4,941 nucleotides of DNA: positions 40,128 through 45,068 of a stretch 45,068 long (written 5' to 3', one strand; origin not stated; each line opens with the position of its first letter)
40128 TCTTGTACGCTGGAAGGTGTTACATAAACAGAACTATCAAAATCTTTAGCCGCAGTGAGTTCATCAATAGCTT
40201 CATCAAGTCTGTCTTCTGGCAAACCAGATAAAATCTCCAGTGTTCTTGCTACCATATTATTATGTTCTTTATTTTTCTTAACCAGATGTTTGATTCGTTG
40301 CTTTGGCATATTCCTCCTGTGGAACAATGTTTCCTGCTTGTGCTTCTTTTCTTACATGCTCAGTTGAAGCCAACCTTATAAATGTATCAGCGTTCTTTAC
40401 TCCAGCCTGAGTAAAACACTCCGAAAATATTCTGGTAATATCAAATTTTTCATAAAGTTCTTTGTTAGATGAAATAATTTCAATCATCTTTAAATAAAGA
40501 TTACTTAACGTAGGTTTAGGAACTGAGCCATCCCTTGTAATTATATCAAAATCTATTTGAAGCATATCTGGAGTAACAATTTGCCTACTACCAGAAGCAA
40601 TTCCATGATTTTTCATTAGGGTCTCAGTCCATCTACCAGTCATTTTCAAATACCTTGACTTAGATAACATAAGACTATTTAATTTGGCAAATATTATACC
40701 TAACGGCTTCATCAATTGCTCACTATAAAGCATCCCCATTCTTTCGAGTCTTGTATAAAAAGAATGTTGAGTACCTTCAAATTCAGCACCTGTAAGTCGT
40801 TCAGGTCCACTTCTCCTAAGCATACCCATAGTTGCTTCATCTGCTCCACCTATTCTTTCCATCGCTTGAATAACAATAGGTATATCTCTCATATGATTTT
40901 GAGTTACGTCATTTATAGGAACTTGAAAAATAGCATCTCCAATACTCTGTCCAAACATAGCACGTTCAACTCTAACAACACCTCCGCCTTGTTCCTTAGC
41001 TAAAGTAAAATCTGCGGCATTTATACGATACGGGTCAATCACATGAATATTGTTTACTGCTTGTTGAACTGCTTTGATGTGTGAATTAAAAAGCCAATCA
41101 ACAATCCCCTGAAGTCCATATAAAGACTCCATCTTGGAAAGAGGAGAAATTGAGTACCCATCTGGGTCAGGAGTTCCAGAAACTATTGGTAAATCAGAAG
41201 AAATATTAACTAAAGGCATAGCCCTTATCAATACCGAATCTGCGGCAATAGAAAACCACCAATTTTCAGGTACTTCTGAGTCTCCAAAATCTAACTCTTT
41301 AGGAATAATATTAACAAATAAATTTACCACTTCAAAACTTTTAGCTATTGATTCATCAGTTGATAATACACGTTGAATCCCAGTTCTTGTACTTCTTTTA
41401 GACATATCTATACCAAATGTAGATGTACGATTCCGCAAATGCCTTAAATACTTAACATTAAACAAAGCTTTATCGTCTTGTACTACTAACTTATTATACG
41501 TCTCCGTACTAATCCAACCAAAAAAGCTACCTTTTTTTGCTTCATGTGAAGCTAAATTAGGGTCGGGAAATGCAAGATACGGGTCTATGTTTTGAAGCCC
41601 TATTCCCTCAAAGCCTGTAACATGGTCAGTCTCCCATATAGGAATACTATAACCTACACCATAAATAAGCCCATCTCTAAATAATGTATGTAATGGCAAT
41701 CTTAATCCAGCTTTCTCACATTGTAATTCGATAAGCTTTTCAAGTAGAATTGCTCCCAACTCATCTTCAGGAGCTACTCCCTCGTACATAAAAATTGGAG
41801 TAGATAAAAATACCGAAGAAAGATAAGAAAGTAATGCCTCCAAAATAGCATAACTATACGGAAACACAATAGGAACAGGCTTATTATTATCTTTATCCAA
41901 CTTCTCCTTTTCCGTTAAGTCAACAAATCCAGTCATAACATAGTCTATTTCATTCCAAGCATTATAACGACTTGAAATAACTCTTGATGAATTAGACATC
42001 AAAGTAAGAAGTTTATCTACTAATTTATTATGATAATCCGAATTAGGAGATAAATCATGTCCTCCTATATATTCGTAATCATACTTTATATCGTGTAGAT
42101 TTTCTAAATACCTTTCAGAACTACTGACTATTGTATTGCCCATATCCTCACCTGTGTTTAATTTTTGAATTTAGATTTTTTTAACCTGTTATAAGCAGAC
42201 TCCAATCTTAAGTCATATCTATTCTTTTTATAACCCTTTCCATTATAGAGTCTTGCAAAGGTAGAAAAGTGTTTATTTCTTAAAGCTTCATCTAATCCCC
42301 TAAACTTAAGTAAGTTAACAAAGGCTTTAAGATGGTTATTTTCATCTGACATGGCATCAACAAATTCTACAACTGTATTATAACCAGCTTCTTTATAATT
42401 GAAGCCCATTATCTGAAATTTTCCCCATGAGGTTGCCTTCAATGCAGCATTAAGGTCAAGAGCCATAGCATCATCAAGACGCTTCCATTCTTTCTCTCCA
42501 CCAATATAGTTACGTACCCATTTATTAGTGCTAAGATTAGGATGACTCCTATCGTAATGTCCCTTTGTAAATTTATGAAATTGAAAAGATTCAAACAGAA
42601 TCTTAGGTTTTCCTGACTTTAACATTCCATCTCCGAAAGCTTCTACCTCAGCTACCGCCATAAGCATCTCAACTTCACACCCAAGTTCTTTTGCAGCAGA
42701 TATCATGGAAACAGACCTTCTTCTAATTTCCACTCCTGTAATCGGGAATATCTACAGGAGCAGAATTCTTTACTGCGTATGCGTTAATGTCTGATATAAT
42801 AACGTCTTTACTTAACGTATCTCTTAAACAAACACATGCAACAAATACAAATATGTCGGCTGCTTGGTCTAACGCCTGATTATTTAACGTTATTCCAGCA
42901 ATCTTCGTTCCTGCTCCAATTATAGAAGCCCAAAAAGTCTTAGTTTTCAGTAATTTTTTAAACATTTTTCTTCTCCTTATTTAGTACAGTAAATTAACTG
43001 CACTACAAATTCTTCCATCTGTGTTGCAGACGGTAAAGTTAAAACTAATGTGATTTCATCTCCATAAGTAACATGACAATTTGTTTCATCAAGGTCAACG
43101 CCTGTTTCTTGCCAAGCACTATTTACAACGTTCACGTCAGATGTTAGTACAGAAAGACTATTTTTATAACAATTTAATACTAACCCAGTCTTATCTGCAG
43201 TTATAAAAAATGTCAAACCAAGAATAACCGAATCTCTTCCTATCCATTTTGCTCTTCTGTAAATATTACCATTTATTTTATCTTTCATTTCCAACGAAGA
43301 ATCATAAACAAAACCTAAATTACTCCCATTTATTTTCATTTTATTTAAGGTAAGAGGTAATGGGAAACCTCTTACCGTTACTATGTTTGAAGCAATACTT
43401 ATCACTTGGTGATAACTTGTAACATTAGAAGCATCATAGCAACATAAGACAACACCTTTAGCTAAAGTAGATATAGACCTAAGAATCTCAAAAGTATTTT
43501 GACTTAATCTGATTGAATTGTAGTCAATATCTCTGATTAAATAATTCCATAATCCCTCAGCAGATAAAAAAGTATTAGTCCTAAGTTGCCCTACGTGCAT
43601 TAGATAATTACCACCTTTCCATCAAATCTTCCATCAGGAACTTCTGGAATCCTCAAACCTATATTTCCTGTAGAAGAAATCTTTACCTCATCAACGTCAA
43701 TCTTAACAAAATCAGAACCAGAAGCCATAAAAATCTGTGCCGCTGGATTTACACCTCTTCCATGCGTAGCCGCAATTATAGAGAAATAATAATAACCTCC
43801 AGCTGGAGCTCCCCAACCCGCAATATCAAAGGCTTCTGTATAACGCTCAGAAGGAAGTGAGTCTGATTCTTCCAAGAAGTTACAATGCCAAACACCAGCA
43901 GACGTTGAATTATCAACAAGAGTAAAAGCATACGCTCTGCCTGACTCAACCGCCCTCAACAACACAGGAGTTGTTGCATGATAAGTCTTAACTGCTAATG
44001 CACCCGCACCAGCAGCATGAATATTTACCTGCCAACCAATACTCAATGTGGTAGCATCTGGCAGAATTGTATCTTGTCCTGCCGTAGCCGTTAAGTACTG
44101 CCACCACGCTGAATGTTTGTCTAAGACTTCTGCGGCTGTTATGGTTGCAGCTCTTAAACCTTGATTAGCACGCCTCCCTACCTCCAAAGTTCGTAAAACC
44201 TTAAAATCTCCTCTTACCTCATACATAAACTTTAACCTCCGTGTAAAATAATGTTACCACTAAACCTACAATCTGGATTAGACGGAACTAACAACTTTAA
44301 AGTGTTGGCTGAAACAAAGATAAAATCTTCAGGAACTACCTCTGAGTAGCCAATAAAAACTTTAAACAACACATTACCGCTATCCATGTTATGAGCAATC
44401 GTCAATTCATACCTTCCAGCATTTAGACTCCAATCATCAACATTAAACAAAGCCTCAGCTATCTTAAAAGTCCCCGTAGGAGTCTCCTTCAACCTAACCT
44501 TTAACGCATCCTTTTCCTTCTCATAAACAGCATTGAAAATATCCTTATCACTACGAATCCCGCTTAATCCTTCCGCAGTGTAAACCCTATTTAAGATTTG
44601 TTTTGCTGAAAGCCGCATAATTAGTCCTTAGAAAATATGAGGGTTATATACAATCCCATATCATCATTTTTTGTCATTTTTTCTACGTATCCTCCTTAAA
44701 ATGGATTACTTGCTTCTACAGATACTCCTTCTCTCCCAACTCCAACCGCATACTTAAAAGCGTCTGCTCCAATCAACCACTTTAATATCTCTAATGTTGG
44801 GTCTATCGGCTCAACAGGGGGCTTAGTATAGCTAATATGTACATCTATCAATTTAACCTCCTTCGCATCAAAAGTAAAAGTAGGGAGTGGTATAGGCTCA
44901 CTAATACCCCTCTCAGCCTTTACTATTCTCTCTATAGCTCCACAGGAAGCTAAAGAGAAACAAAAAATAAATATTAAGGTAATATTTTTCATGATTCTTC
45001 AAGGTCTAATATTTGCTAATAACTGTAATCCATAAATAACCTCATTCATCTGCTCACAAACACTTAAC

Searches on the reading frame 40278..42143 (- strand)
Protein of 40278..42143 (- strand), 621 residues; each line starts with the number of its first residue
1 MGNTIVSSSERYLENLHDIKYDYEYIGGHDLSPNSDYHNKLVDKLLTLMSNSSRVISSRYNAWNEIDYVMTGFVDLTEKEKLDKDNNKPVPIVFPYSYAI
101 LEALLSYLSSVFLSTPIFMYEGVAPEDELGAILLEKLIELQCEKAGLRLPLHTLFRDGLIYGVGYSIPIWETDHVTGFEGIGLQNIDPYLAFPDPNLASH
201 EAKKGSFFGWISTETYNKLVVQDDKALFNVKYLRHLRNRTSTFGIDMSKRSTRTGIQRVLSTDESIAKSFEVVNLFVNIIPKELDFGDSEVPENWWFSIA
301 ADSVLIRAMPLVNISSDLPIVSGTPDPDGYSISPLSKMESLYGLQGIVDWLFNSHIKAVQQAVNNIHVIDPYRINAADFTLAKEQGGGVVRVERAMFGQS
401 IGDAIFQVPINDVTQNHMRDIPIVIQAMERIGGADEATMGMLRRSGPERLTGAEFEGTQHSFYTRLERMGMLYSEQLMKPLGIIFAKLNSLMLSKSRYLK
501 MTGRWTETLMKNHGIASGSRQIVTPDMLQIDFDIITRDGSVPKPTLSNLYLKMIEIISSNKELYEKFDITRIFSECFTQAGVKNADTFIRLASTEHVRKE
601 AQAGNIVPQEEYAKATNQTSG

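Call 26: search_protein_families(library=phrogs, proteins=[window:40278-42143:-], max_evalue=0.01)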
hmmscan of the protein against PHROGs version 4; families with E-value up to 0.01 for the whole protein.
window:40278-42143:- (621 aa): 1 family
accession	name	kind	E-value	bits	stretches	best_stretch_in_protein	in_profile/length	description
phrog_332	-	connector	0.0016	17.9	0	92-434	60-372/560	head-tail adaptor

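Call 27: search_protein_families(library=pfam, proteins=[window:40278-42143:-], max_evalue=0.01)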
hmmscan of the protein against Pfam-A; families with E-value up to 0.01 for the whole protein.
window:40278-42143:- (621 aa): 1 family
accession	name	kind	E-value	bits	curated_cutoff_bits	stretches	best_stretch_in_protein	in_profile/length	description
PF23899.1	SU10_portal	-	1.9e-11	43.6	30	1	201-507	209-492/593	Phage SU10 portal protein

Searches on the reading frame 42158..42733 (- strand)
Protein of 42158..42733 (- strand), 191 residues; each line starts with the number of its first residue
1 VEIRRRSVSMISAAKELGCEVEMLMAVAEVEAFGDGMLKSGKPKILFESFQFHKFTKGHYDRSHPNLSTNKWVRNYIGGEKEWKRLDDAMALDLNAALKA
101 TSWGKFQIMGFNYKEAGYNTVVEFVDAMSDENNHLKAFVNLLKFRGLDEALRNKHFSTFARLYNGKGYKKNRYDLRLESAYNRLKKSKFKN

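Call 26: search_protein_families(library=phrogs, proteins=[window:42158-42733:-], max_evalue=0.01)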
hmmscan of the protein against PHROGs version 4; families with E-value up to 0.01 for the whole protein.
window:42158-42733:- (191 aa): 2 families
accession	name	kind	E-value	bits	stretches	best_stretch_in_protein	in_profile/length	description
phrog_1224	-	head and packaging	7.5e-64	217.6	1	9-187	78-263/438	endolysin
phrog_2860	-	head and packaging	1.1e-54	186.2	1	10-186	8-188/189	endolysin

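Call 27: search_protein_families(library=pfam, proteins=[window:42158-42733:-], max_evalue=0.01)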
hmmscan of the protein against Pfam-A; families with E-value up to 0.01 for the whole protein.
window:42158-42733:- (191 aa): 1 family
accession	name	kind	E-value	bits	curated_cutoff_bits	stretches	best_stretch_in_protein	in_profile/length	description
PF11860.13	Muramidase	-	1.4e-54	185.4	22.3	1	20-185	1-175/175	N-acetylmuramidase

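Call 61: find_related_loci(query=window:42158-42706:-, collection=genome_contigs, flank=6000)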
Query window:42158-42706:- (182 aa) in genome_contigs; peptide patterns used: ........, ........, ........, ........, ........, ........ (x = any residue, [..] = any of these).
203 stretches matched a pattern; 162 encode a relative of the query (tblastn E <= 1e-3); the best 80 are kept; 80 distinct loci.
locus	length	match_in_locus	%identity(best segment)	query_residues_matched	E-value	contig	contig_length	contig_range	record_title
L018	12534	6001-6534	49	3-178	2e-54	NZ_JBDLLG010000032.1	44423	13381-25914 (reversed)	Marinimicrobium locisalis strain ISL-43 Scaffold31_1, whole genome shotgun sequence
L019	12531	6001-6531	53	3-179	5e-53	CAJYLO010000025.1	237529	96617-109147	MAG: uncultured Chryseobacterium sp. isolate SP131_1_metabat2_genome_mining.2 genome assembly, contig: k127_105787, whol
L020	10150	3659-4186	51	4-176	3e-52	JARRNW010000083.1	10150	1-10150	MAG: Candidatus Thiodiazotropha sp. isolate Spart_134_MAG scaffold_3808, whole genome shotgun sequence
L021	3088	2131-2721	48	5-179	7e-52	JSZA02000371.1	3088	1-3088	Candidatus Thiomargarita nelsonii isolate Hydrate Ridge NODE_808_length_3088_cov_150.822_ID_1615, whole genome shotgun s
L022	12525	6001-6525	52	2-176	4e-51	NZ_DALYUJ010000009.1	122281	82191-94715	MAG: Chryseobacterium sp. isolate CTOTU47247 NODE_55_length_122281_cov_5.557688, whole genome shotgun sequence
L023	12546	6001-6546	48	2-177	3e-51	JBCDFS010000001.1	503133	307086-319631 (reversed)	MAG: Pseudomonadota bacterium isolate P01_H01_bin.114 k141_905029_length_503133_cov_15.7872, whole genome shotgun sequen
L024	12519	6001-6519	53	4-176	8e-51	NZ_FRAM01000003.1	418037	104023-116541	Epilithonimonas mollis strain DSM 18016, whole genome shotgun sequence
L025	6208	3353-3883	52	3-179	9e-51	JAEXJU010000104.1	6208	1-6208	MAG: Bacteroidetes bacterium isolate OH_HBlB_20 k127_1910177, whole genome shotgun sequence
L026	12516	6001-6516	53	4-175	1e-50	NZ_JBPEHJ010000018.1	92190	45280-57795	Niabella hirudinis strain DSM 25812 Ga0215644_18, whole genome shotgun sequence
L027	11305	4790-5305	50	4-172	1e-49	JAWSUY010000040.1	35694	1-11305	MAG: Agarilytica sp. isolate BHT04_PHB_gam1 A6P3HB_contig_530, whole genome shotgun sequence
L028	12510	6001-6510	49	4-174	2e-49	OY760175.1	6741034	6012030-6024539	MAG: uncultured Desulfospira sp. isolate 271fe3a7-c87a-42bf-b72a-f39fa9e244f5 genome assembly, chromosome: 1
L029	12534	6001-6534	46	4-182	6e-49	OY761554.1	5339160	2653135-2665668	MAG: uncultured Desulfospira sp. isolate 5198f45b-3c99-4a6a-ad95-b1a64aaf42d9 genome assembly, chromosome: 1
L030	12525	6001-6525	51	2-172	7e-49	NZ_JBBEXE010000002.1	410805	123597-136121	Leptobacterium meishanense strain I13 Scaffold2_1, whole genome shotgun sequence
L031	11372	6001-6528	50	4-178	2e-48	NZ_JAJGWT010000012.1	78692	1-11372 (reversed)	Tenacibaculum piscium strain RT-G24 Contig12, whole genome shotgun sequence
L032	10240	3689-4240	49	4-177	7e-49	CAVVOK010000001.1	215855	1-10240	MAG: uncultured Alphaproteobacteria bacterium isolate MFD05684.bin.2.216 genome assembly, contig: contig_105928, whole g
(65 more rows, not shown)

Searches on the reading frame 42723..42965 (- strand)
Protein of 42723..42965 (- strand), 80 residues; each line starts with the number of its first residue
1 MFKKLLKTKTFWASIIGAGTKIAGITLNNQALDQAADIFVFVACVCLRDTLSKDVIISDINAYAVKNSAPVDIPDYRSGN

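Call 22: search_protein_families(library=ncbifam, proteins=[window:42723-42965:-], max_evalue=1)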
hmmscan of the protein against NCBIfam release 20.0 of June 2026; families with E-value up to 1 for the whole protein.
window:42723-42965:- (80 aa): 0 families

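Call 26: search_protein_families(library=phrogs, proteins=[window:42723-42965:-], max_evalue=0.01)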
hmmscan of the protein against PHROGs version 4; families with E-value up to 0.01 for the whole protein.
window:42723-42965:- (80 aa): 0 families

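Call 27: search_protein_families(library=pfam, proteins=[window:42723-42965:-], max_evalue=0.01)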
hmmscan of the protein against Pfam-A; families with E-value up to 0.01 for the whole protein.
window:42723-42965:- (80 aa): 0 families

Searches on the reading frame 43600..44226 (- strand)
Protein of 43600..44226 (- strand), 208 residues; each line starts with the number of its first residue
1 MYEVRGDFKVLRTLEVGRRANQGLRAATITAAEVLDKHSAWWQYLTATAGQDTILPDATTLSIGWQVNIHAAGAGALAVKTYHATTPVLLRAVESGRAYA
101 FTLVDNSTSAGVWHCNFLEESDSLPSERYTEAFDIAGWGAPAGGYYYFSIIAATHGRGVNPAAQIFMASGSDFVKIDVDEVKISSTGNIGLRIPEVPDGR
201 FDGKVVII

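Call 22: search_protein_families(library=ncbifam, proteins=[window:43600-44226:-], max_evalue=1)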
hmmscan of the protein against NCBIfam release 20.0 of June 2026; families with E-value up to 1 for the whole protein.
window:43600-44226:- (208 aa): 0 families

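Call 26: search_protein_families(library=phrogs, proteins=[window:43600-44226:-], max_evalue=0.01)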
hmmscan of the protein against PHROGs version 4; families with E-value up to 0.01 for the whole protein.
window:43600-44226:- (208 aa): 2 families
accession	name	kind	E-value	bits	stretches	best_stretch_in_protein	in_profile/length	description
phrog_14293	-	unknown function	2.5e-07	30.4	1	129-207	569-641/644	-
phrog_10468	-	head and packaging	0.0064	16.5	1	129-207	312-380/384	virion structural protein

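Call 27: search_protein_families(library=pfam, proteins=[window:43600-44226:-], max_evalue=0.01)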
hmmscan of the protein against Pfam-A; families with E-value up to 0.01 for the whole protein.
window:43600-44226:- (208 aa): 0 families

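Call 31: search_protein_families(library=padloc, proteins=[window:43600-44226:-], max_evalue=1)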
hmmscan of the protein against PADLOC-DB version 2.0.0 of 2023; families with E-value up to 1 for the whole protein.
window:43600-44226:- (208 aa): 0 families

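Call 60: find_encoding_contigs(protein=window:43600-44226:-, flank=2000, max_places=3)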
Protein window:43600-44226:- (208 aa): no gene with exactly this product is on record in the collection.

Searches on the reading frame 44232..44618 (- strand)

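Call 22: search_protein_families(library=ncbifam, proteins=[window:44232-44618:-], max_evalue=1)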
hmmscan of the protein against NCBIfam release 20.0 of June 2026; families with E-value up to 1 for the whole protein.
window:44232-44618:- (128 aa): 0 families

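Call 26: search_protein_families(library=phrogs, proteins=[window:44232-44618:-], max_evalue=0.01)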
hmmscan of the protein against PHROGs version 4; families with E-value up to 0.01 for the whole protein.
window:44232-44618:- (128 aa): 1 family
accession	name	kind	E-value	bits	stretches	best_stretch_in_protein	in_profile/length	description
phrog_14293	-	unknown function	5.4e-06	26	1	54-125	569-641/644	-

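Call 27: search_protein_families(library=pfam, proteins=[window:44232-44618:-], max_evalue=0.01)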
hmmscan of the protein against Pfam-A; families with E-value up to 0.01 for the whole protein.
window:44232-44618:- (128 aa): 0 families

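Call 31: search_protein_families(library=padloc, proteins=[window:44232-44618:-], max_evalue=1)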
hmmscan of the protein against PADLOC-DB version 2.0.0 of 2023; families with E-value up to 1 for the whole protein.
window:44232-44618:- (128 aa): 1 family
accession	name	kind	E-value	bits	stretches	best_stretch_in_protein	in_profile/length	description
PDLC02131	Csn2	-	0.045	11.6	1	24-87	76-134/220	-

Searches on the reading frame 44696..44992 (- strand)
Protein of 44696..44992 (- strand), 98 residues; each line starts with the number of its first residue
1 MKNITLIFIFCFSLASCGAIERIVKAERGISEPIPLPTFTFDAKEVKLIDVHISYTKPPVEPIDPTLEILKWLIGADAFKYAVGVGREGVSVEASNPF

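Call 3: search_protein_families(library=pfam, proteins=[window:44696-44992:-], max_evalue=1)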
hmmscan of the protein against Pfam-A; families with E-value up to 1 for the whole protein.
window:44696-44992:- (98 aa): 0 families

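Call 4: search_protein_families(library=phrogs, proteins=[window:44696-44992:-], max_evalue=1)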
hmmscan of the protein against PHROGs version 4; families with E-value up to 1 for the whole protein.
window:44696-44992:- (98 aa): 0 families

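Call 22: search_protein_families(library=ncbifam, proteins=[window:44696-44992:-], max_evalue=1)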
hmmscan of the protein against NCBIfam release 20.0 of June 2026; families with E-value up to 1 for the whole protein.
window:44696-44992:- (98 aa): 0 families

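Call 31: search_protein_families(library=padloc, proteins=[window:44696-44992:-], max_evalue=1)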
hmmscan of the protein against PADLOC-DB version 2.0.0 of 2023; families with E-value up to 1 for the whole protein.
window:44696-44992:- (98 aa): 0 families

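Call 33: search_protein_families(library=pfam, proteins=[window:44699-44944:-], max_evalue=10)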
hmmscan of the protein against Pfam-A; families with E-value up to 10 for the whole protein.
seq(82 aa): 0 families

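Call 59: search_dna_similar(query=window:44696-44992:-, collection=phages, mode=protein, max_evalue=1, max_rows=10)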
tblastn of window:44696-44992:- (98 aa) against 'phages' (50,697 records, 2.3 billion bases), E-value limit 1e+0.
No match.
